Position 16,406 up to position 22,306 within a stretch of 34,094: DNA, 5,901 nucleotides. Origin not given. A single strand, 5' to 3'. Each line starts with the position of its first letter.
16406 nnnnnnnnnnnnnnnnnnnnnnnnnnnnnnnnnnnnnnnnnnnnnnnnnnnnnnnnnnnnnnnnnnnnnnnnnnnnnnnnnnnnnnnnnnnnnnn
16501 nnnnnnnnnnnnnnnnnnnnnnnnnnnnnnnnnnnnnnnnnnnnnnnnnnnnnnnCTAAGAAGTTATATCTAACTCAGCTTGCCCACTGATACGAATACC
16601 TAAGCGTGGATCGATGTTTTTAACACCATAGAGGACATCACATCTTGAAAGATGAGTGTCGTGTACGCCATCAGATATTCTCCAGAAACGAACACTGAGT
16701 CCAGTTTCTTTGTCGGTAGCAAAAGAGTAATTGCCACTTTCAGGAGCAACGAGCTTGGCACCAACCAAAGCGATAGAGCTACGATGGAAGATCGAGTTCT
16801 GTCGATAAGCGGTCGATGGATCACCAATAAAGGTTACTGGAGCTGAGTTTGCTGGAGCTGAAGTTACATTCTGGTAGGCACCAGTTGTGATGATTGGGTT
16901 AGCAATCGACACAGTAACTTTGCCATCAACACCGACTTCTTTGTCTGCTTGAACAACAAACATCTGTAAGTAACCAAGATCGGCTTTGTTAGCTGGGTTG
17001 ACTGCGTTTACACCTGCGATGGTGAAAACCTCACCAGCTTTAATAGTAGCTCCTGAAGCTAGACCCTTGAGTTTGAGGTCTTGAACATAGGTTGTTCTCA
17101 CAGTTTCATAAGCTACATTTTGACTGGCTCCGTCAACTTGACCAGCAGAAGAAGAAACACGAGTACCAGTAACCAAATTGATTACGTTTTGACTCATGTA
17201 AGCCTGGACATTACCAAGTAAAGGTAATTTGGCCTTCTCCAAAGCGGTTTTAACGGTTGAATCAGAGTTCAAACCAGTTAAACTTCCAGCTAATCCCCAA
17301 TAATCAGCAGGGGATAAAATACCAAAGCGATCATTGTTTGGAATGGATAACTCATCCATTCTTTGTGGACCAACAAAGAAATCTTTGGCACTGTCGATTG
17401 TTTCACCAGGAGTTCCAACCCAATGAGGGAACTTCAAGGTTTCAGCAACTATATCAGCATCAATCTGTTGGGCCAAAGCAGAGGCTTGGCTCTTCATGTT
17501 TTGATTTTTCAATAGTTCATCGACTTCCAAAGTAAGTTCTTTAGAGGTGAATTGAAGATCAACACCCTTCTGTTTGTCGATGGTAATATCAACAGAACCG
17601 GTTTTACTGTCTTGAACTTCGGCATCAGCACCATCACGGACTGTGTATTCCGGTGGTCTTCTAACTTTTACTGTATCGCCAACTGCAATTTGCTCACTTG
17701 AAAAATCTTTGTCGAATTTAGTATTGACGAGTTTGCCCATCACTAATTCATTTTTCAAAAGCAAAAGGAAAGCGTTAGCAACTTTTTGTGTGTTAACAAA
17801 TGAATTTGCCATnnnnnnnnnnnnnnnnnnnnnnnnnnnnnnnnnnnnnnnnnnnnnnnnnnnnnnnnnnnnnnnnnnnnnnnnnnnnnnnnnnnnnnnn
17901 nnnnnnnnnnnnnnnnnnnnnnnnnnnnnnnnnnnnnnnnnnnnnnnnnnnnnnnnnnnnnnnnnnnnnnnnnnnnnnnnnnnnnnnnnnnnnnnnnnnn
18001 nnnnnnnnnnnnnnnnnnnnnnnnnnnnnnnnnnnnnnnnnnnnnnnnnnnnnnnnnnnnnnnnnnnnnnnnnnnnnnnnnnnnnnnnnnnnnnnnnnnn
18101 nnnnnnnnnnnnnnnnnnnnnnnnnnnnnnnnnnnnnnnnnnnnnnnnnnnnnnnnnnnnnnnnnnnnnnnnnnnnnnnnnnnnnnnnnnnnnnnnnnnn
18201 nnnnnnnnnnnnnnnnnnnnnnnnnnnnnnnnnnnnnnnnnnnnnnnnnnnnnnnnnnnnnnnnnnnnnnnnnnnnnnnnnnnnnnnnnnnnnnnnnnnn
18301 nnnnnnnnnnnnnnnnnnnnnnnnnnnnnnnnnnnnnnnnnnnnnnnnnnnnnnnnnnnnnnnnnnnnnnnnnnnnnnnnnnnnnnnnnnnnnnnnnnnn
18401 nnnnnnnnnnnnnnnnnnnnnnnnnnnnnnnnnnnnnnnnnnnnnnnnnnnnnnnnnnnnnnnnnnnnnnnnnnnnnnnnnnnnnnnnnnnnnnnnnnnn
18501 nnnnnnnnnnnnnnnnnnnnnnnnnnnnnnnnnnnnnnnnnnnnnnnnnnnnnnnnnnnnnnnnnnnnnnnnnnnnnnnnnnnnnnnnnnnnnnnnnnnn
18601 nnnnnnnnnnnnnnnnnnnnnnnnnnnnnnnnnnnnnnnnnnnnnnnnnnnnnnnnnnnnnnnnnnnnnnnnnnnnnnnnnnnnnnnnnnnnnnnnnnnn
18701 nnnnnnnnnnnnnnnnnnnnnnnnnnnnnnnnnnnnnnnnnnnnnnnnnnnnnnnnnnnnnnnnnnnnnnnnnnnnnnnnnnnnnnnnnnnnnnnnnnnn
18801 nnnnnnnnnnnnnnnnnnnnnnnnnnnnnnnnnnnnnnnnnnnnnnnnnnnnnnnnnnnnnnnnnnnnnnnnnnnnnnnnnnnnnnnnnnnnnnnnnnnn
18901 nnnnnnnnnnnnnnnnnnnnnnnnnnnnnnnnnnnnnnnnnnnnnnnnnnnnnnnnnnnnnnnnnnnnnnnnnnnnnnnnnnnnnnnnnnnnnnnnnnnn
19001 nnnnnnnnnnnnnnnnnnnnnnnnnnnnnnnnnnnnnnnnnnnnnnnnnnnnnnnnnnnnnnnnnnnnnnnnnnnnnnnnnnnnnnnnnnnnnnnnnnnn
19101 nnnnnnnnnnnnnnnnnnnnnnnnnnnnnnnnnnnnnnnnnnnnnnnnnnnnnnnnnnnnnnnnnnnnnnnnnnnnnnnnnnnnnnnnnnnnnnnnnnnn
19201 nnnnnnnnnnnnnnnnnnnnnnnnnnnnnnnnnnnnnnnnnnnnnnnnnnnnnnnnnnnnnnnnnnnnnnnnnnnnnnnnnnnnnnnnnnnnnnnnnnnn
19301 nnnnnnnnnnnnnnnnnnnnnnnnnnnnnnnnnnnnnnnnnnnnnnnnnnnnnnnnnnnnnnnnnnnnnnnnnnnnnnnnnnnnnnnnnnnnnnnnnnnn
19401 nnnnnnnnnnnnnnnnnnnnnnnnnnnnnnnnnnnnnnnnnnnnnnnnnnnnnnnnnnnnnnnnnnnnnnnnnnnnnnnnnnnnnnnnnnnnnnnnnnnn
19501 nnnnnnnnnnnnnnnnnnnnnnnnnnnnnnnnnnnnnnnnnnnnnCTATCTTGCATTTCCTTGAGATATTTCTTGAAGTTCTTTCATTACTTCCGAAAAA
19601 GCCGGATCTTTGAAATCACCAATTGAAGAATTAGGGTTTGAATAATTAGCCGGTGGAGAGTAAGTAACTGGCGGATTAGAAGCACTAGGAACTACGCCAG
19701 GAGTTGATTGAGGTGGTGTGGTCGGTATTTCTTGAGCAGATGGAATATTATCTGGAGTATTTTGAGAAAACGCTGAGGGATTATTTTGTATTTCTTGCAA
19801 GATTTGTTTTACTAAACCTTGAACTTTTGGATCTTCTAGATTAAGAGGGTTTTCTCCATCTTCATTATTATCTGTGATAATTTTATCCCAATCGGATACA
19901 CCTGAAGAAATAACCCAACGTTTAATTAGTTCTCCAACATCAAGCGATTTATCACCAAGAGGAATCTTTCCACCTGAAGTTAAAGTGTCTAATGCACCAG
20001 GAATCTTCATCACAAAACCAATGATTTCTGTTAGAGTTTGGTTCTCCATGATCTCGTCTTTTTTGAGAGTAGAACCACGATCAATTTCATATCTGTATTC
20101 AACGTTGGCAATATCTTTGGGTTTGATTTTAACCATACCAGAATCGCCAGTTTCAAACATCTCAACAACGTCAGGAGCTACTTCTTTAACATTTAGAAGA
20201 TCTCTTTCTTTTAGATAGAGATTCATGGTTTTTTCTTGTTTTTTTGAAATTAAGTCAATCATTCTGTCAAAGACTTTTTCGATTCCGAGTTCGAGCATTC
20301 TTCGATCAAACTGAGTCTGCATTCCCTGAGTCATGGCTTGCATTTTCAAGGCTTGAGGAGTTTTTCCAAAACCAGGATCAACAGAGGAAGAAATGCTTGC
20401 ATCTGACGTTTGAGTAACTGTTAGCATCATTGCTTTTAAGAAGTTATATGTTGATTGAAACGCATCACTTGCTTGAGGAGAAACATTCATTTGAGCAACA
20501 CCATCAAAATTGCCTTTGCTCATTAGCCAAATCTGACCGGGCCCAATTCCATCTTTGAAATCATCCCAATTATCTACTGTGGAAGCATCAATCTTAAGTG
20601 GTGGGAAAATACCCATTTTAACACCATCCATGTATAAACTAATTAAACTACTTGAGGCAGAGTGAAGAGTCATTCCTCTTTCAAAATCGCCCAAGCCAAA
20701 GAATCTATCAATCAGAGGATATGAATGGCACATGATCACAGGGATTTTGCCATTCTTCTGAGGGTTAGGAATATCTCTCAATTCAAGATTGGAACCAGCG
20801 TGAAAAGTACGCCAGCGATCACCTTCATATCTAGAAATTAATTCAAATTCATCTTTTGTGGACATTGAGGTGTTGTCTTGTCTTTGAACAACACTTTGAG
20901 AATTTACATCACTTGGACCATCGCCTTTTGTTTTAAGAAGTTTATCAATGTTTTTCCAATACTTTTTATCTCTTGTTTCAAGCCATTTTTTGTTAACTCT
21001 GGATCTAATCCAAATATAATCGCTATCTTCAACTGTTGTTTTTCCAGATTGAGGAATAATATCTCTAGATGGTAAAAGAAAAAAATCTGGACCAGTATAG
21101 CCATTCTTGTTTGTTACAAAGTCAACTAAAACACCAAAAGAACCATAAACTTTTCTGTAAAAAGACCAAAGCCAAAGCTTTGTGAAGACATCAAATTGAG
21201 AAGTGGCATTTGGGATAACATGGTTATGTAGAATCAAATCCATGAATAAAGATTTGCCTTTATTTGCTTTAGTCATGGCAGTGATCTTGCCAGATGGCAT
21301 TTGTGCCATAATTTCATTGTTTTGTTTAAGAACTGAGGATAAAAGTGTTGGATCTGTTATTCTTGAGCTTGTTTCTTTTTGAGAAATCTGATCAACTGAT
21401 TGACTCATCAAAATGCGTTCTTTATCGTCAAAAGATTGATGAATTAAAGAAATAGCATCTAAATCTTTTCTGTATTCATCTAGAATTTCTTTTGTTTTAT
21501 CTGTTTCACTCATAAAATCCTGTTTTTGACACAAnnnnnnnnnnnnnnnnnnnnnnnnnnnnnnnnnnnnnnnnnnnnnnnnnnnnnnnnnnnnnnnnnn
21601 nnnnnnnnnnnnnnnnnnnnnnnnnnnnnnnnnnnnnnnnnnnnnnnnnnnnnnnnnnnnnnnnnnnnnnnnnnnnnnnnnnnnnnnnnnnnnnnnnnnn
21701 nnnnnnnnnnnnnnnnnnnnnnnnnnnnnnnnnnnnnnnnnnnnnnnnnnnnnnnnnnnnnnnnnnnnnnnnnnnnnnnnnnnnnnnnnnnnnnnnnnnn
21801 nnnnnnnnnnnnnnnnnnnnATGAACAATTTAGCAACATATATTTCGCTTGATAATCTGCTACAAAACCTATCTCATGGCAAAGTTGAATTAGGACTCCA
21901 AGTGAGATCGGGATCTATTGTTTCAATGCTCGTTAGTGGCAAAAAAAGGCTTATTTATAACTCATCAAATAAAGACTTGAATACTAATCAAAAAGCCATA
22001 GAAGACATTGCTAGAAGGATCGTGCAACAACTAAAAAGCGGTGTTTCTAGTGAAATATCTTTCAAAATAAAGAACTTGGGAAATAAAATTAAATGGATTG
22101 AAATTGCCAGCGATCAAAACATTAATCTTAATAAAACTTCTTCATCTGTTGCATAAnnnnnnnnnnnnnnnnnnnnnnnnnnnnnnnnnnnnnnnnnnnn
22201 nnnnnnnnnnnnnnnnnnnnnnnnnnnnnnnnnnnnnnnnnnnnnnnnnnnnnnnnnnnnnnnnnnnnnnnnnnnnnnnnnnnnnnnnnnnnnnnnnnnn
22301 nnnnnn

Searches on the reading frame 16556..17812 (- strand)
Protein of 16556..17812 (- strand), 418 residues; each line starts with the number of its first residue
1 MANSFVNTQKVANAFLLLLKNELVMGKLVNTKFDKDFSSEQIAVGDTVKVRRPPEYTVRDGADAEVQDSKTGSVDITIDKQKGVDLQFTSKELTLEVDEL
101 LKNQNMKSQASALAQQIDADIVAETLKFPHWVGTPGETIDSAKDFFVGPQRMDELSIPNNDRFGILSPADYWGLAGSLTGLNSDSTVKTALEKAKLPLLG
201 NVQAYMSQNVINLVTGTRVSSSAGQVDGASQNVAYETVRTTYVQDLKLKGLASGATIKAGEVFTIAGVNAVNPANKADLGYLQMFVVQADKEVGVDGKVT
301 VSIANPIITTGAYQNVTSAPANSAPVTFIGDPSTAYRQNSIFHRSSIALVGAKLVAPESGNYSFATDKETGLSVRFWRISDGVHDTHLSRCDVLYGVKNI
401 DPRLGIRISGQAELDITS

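Call 21: search_protein_families(library=pfam, proteins=[window:16556-17812:-], max_evalue=0.01)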
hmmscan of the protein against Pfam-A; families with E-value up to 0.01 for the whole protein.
window:16556-17812:- (418 aa): 1 family
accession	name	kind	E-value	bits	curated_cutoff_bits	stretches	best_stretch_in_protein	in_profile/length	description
PF11651.14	P22_CoatProtein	-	3e-37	128.9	24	1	1-410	1-423/423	P22 coat protein - gene protein 5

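Call 49: search_dna_similar(query=window:16556-17812:-, collection=phages, mode=protein, max_rows=15, max_evalue=0.001)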
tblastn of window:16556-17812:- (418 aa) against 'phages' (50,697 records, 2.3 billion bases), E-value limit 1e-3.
Records with a match: 143; places in all: 143; records where one place covers at least 80% of the query: 99.
Best place of each record, by identity: <60% 143.
By first word of the organism name: Vibrio 74; Escherichia 12; Caudoviricetes 7; Streptomyces 7; Gordonia 6; Ralstonia 5; Shewanella 3; Xylella 3; Dinoroseobacter 3; Enterobacteria 3; and 17 more.
By host as written in the record: - 15; Vibrio parahaemolyticus 15; Vibrio crassostreae 12; Vibrio lentus 8; Gordonia rubripertincta NRRL B-16540 6; Vibrio alginolyticus 5; Vibrio vulnificus 5; Escherichia coli 4; and 54 more.
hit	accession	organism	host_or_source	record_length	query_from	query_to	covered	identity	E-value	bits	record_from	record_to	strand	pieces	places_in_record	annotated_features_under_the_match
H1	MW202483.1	Caudoviricetes sp.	Manatee Spring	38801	1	410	98%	32.7%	3e-48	182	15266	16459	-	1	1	P22 coat protein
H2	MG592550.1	Vibrio phage 1.184.A._10N.286.49.A5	Vibrio cyclitrophicus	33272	3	417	99%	31.5%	4e-37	149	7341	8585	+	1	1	coat protein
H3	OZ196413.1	Vibrio phage D478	Seawater and oysters mix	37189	3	417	99%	31.3%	7e-37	149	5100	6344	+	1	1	major head protein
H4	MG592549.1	Vibrio phage 1.183.O._10N.286.48.B7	Vibrio sp.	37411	3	413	98%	31.3%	9e-37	148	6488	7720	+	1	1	coat protein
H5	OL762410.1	Vibrio phage vB_ValP_FGH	Vibrio alginolyticus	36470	3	413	98%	31.2%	5e-42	164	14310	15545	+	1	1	major capsid protein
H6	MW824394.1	Vibrio phage 41E34.2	Vibrio crassostreae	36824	3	413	98%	30.8%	6e-37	149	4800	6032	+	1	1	putative major capsid protein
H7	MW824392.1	Vibrio phage 34E29.1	Vibrio crassostreae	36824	3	413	98%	30.8%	6e-37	149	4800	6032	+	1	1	hypothetical protein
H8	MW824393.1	Vibrio phage 36E38.1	Vibrio crassostreae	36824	3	413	98%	30.8%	6e-37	149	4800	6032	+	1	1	coat protein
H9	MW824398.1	Vibrio phage 44E38.1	Vibrio crassostreae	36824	3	413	98%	30.8%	6e-37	149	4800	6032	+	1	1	major capsid protein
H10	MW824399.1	Vibrio phage 44E38.2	Vibrio crassostreae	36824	3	413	98%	30.8%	6e-37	149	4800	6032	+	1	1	hypothetical protein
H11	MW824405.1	Vibrio phage 75E35.1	Vibrio crassostreae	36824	3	413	98%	30.8%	6e-37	149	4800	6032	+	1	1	hypothetical protein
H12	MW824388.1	Vibrio phage 24E30.2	Vibrio crassostreae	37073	3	413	98%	30.8%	6e-37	149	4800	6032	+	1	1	hypothetical protein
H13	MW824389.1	Vibrio phage 24E35.2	Vibrio crassostreae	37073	3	413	98%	30.8%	6e-37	149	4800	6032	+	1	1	hypothetical protein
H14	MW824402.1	Vibrio phage 64E30.1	Vibrio crassostreae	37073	3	413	98%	30.8%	6e-37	149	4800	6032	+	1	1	hypothetical protein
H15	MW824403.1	Vibrio phage 66E30.1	Vibrio crassostreae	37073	3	413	98%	30.8%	6e-37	149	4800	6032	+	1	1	putative major capsid protein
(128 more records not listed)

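Call 96: find_related_loci(query=A6, collection=viral_contigs, flank=10000)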
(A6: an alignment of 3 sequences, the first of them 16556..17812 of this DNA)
Query A6 (418 aa) in viral_contigs; peptide patterns used: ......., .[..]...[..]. (x = any residue, [..] = any of these).
154 stretches matched a pattern; 3 encode a relative of the query (tblastn E <= 1e-3); 3 distinct loci.
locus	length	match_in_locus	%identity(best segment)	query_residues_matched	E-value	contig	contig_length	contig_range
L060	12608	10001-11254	74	1-418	0e+0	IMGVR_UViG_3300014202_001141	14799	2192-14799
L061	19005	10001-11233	68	1-410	0e+0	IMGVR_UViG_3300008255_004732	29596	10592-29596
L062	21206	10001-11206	24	3-402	7e-26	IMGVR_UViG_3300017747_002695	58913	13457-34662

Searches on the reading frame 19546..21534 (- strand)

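Call 3: search_protein_families(library=pfam, proteins=[window:19546-21534:-], max_evalue=0.1)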
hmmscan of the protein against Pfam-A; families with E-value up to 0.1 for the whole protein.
window:19546-21534:- (662 aa): 2 families
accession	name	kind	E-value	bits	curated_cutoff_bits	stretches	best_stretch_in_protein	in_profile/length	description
PF23899.1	SU10_portal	-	3.9e-10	39.2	30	1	146-437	188-482/593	Phage SU10 portal protein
PF17830.6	STI1-HOP_DP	-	0.001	19.4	29.1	1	575-595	23-43/55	STI1/HOP, DP domain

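Call 4: search_protein_families(library=phrogs, proteins=[window:19546-21534:-], max_evalue=0.01)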
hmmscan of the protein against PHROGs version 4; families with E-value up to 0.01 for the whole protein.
window:19546-21534:- (662 aa): 1 family
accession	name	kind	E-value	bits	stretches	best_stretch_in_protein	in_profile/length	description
phrog_1216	-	head and packaging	4e-05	23.3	1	160-436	224-516/714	portal protein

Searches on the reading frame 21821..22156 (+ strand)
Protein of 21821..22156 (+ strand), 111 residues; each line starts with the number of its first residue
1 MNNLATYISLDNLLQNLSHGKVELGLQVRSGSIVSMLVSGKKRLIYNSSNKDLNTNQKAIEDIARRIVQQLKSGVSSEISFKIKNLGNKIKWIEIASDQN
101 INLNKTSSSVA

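Call 30: search_protein_families(library=pfam, proteins=[window:21821-22156:+], max_evalue=0.05)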
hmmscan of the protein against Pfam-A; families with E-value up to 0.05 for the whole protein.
window:21821-22156:+ (111 aa): 1 family
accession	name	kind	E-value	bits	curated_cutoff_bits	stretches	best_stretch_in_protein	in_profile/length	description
PF17536.7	Mx_ML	-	0.012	15.8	25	1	53-106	75-128/149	Matrix and Matrix long proteins N-terminal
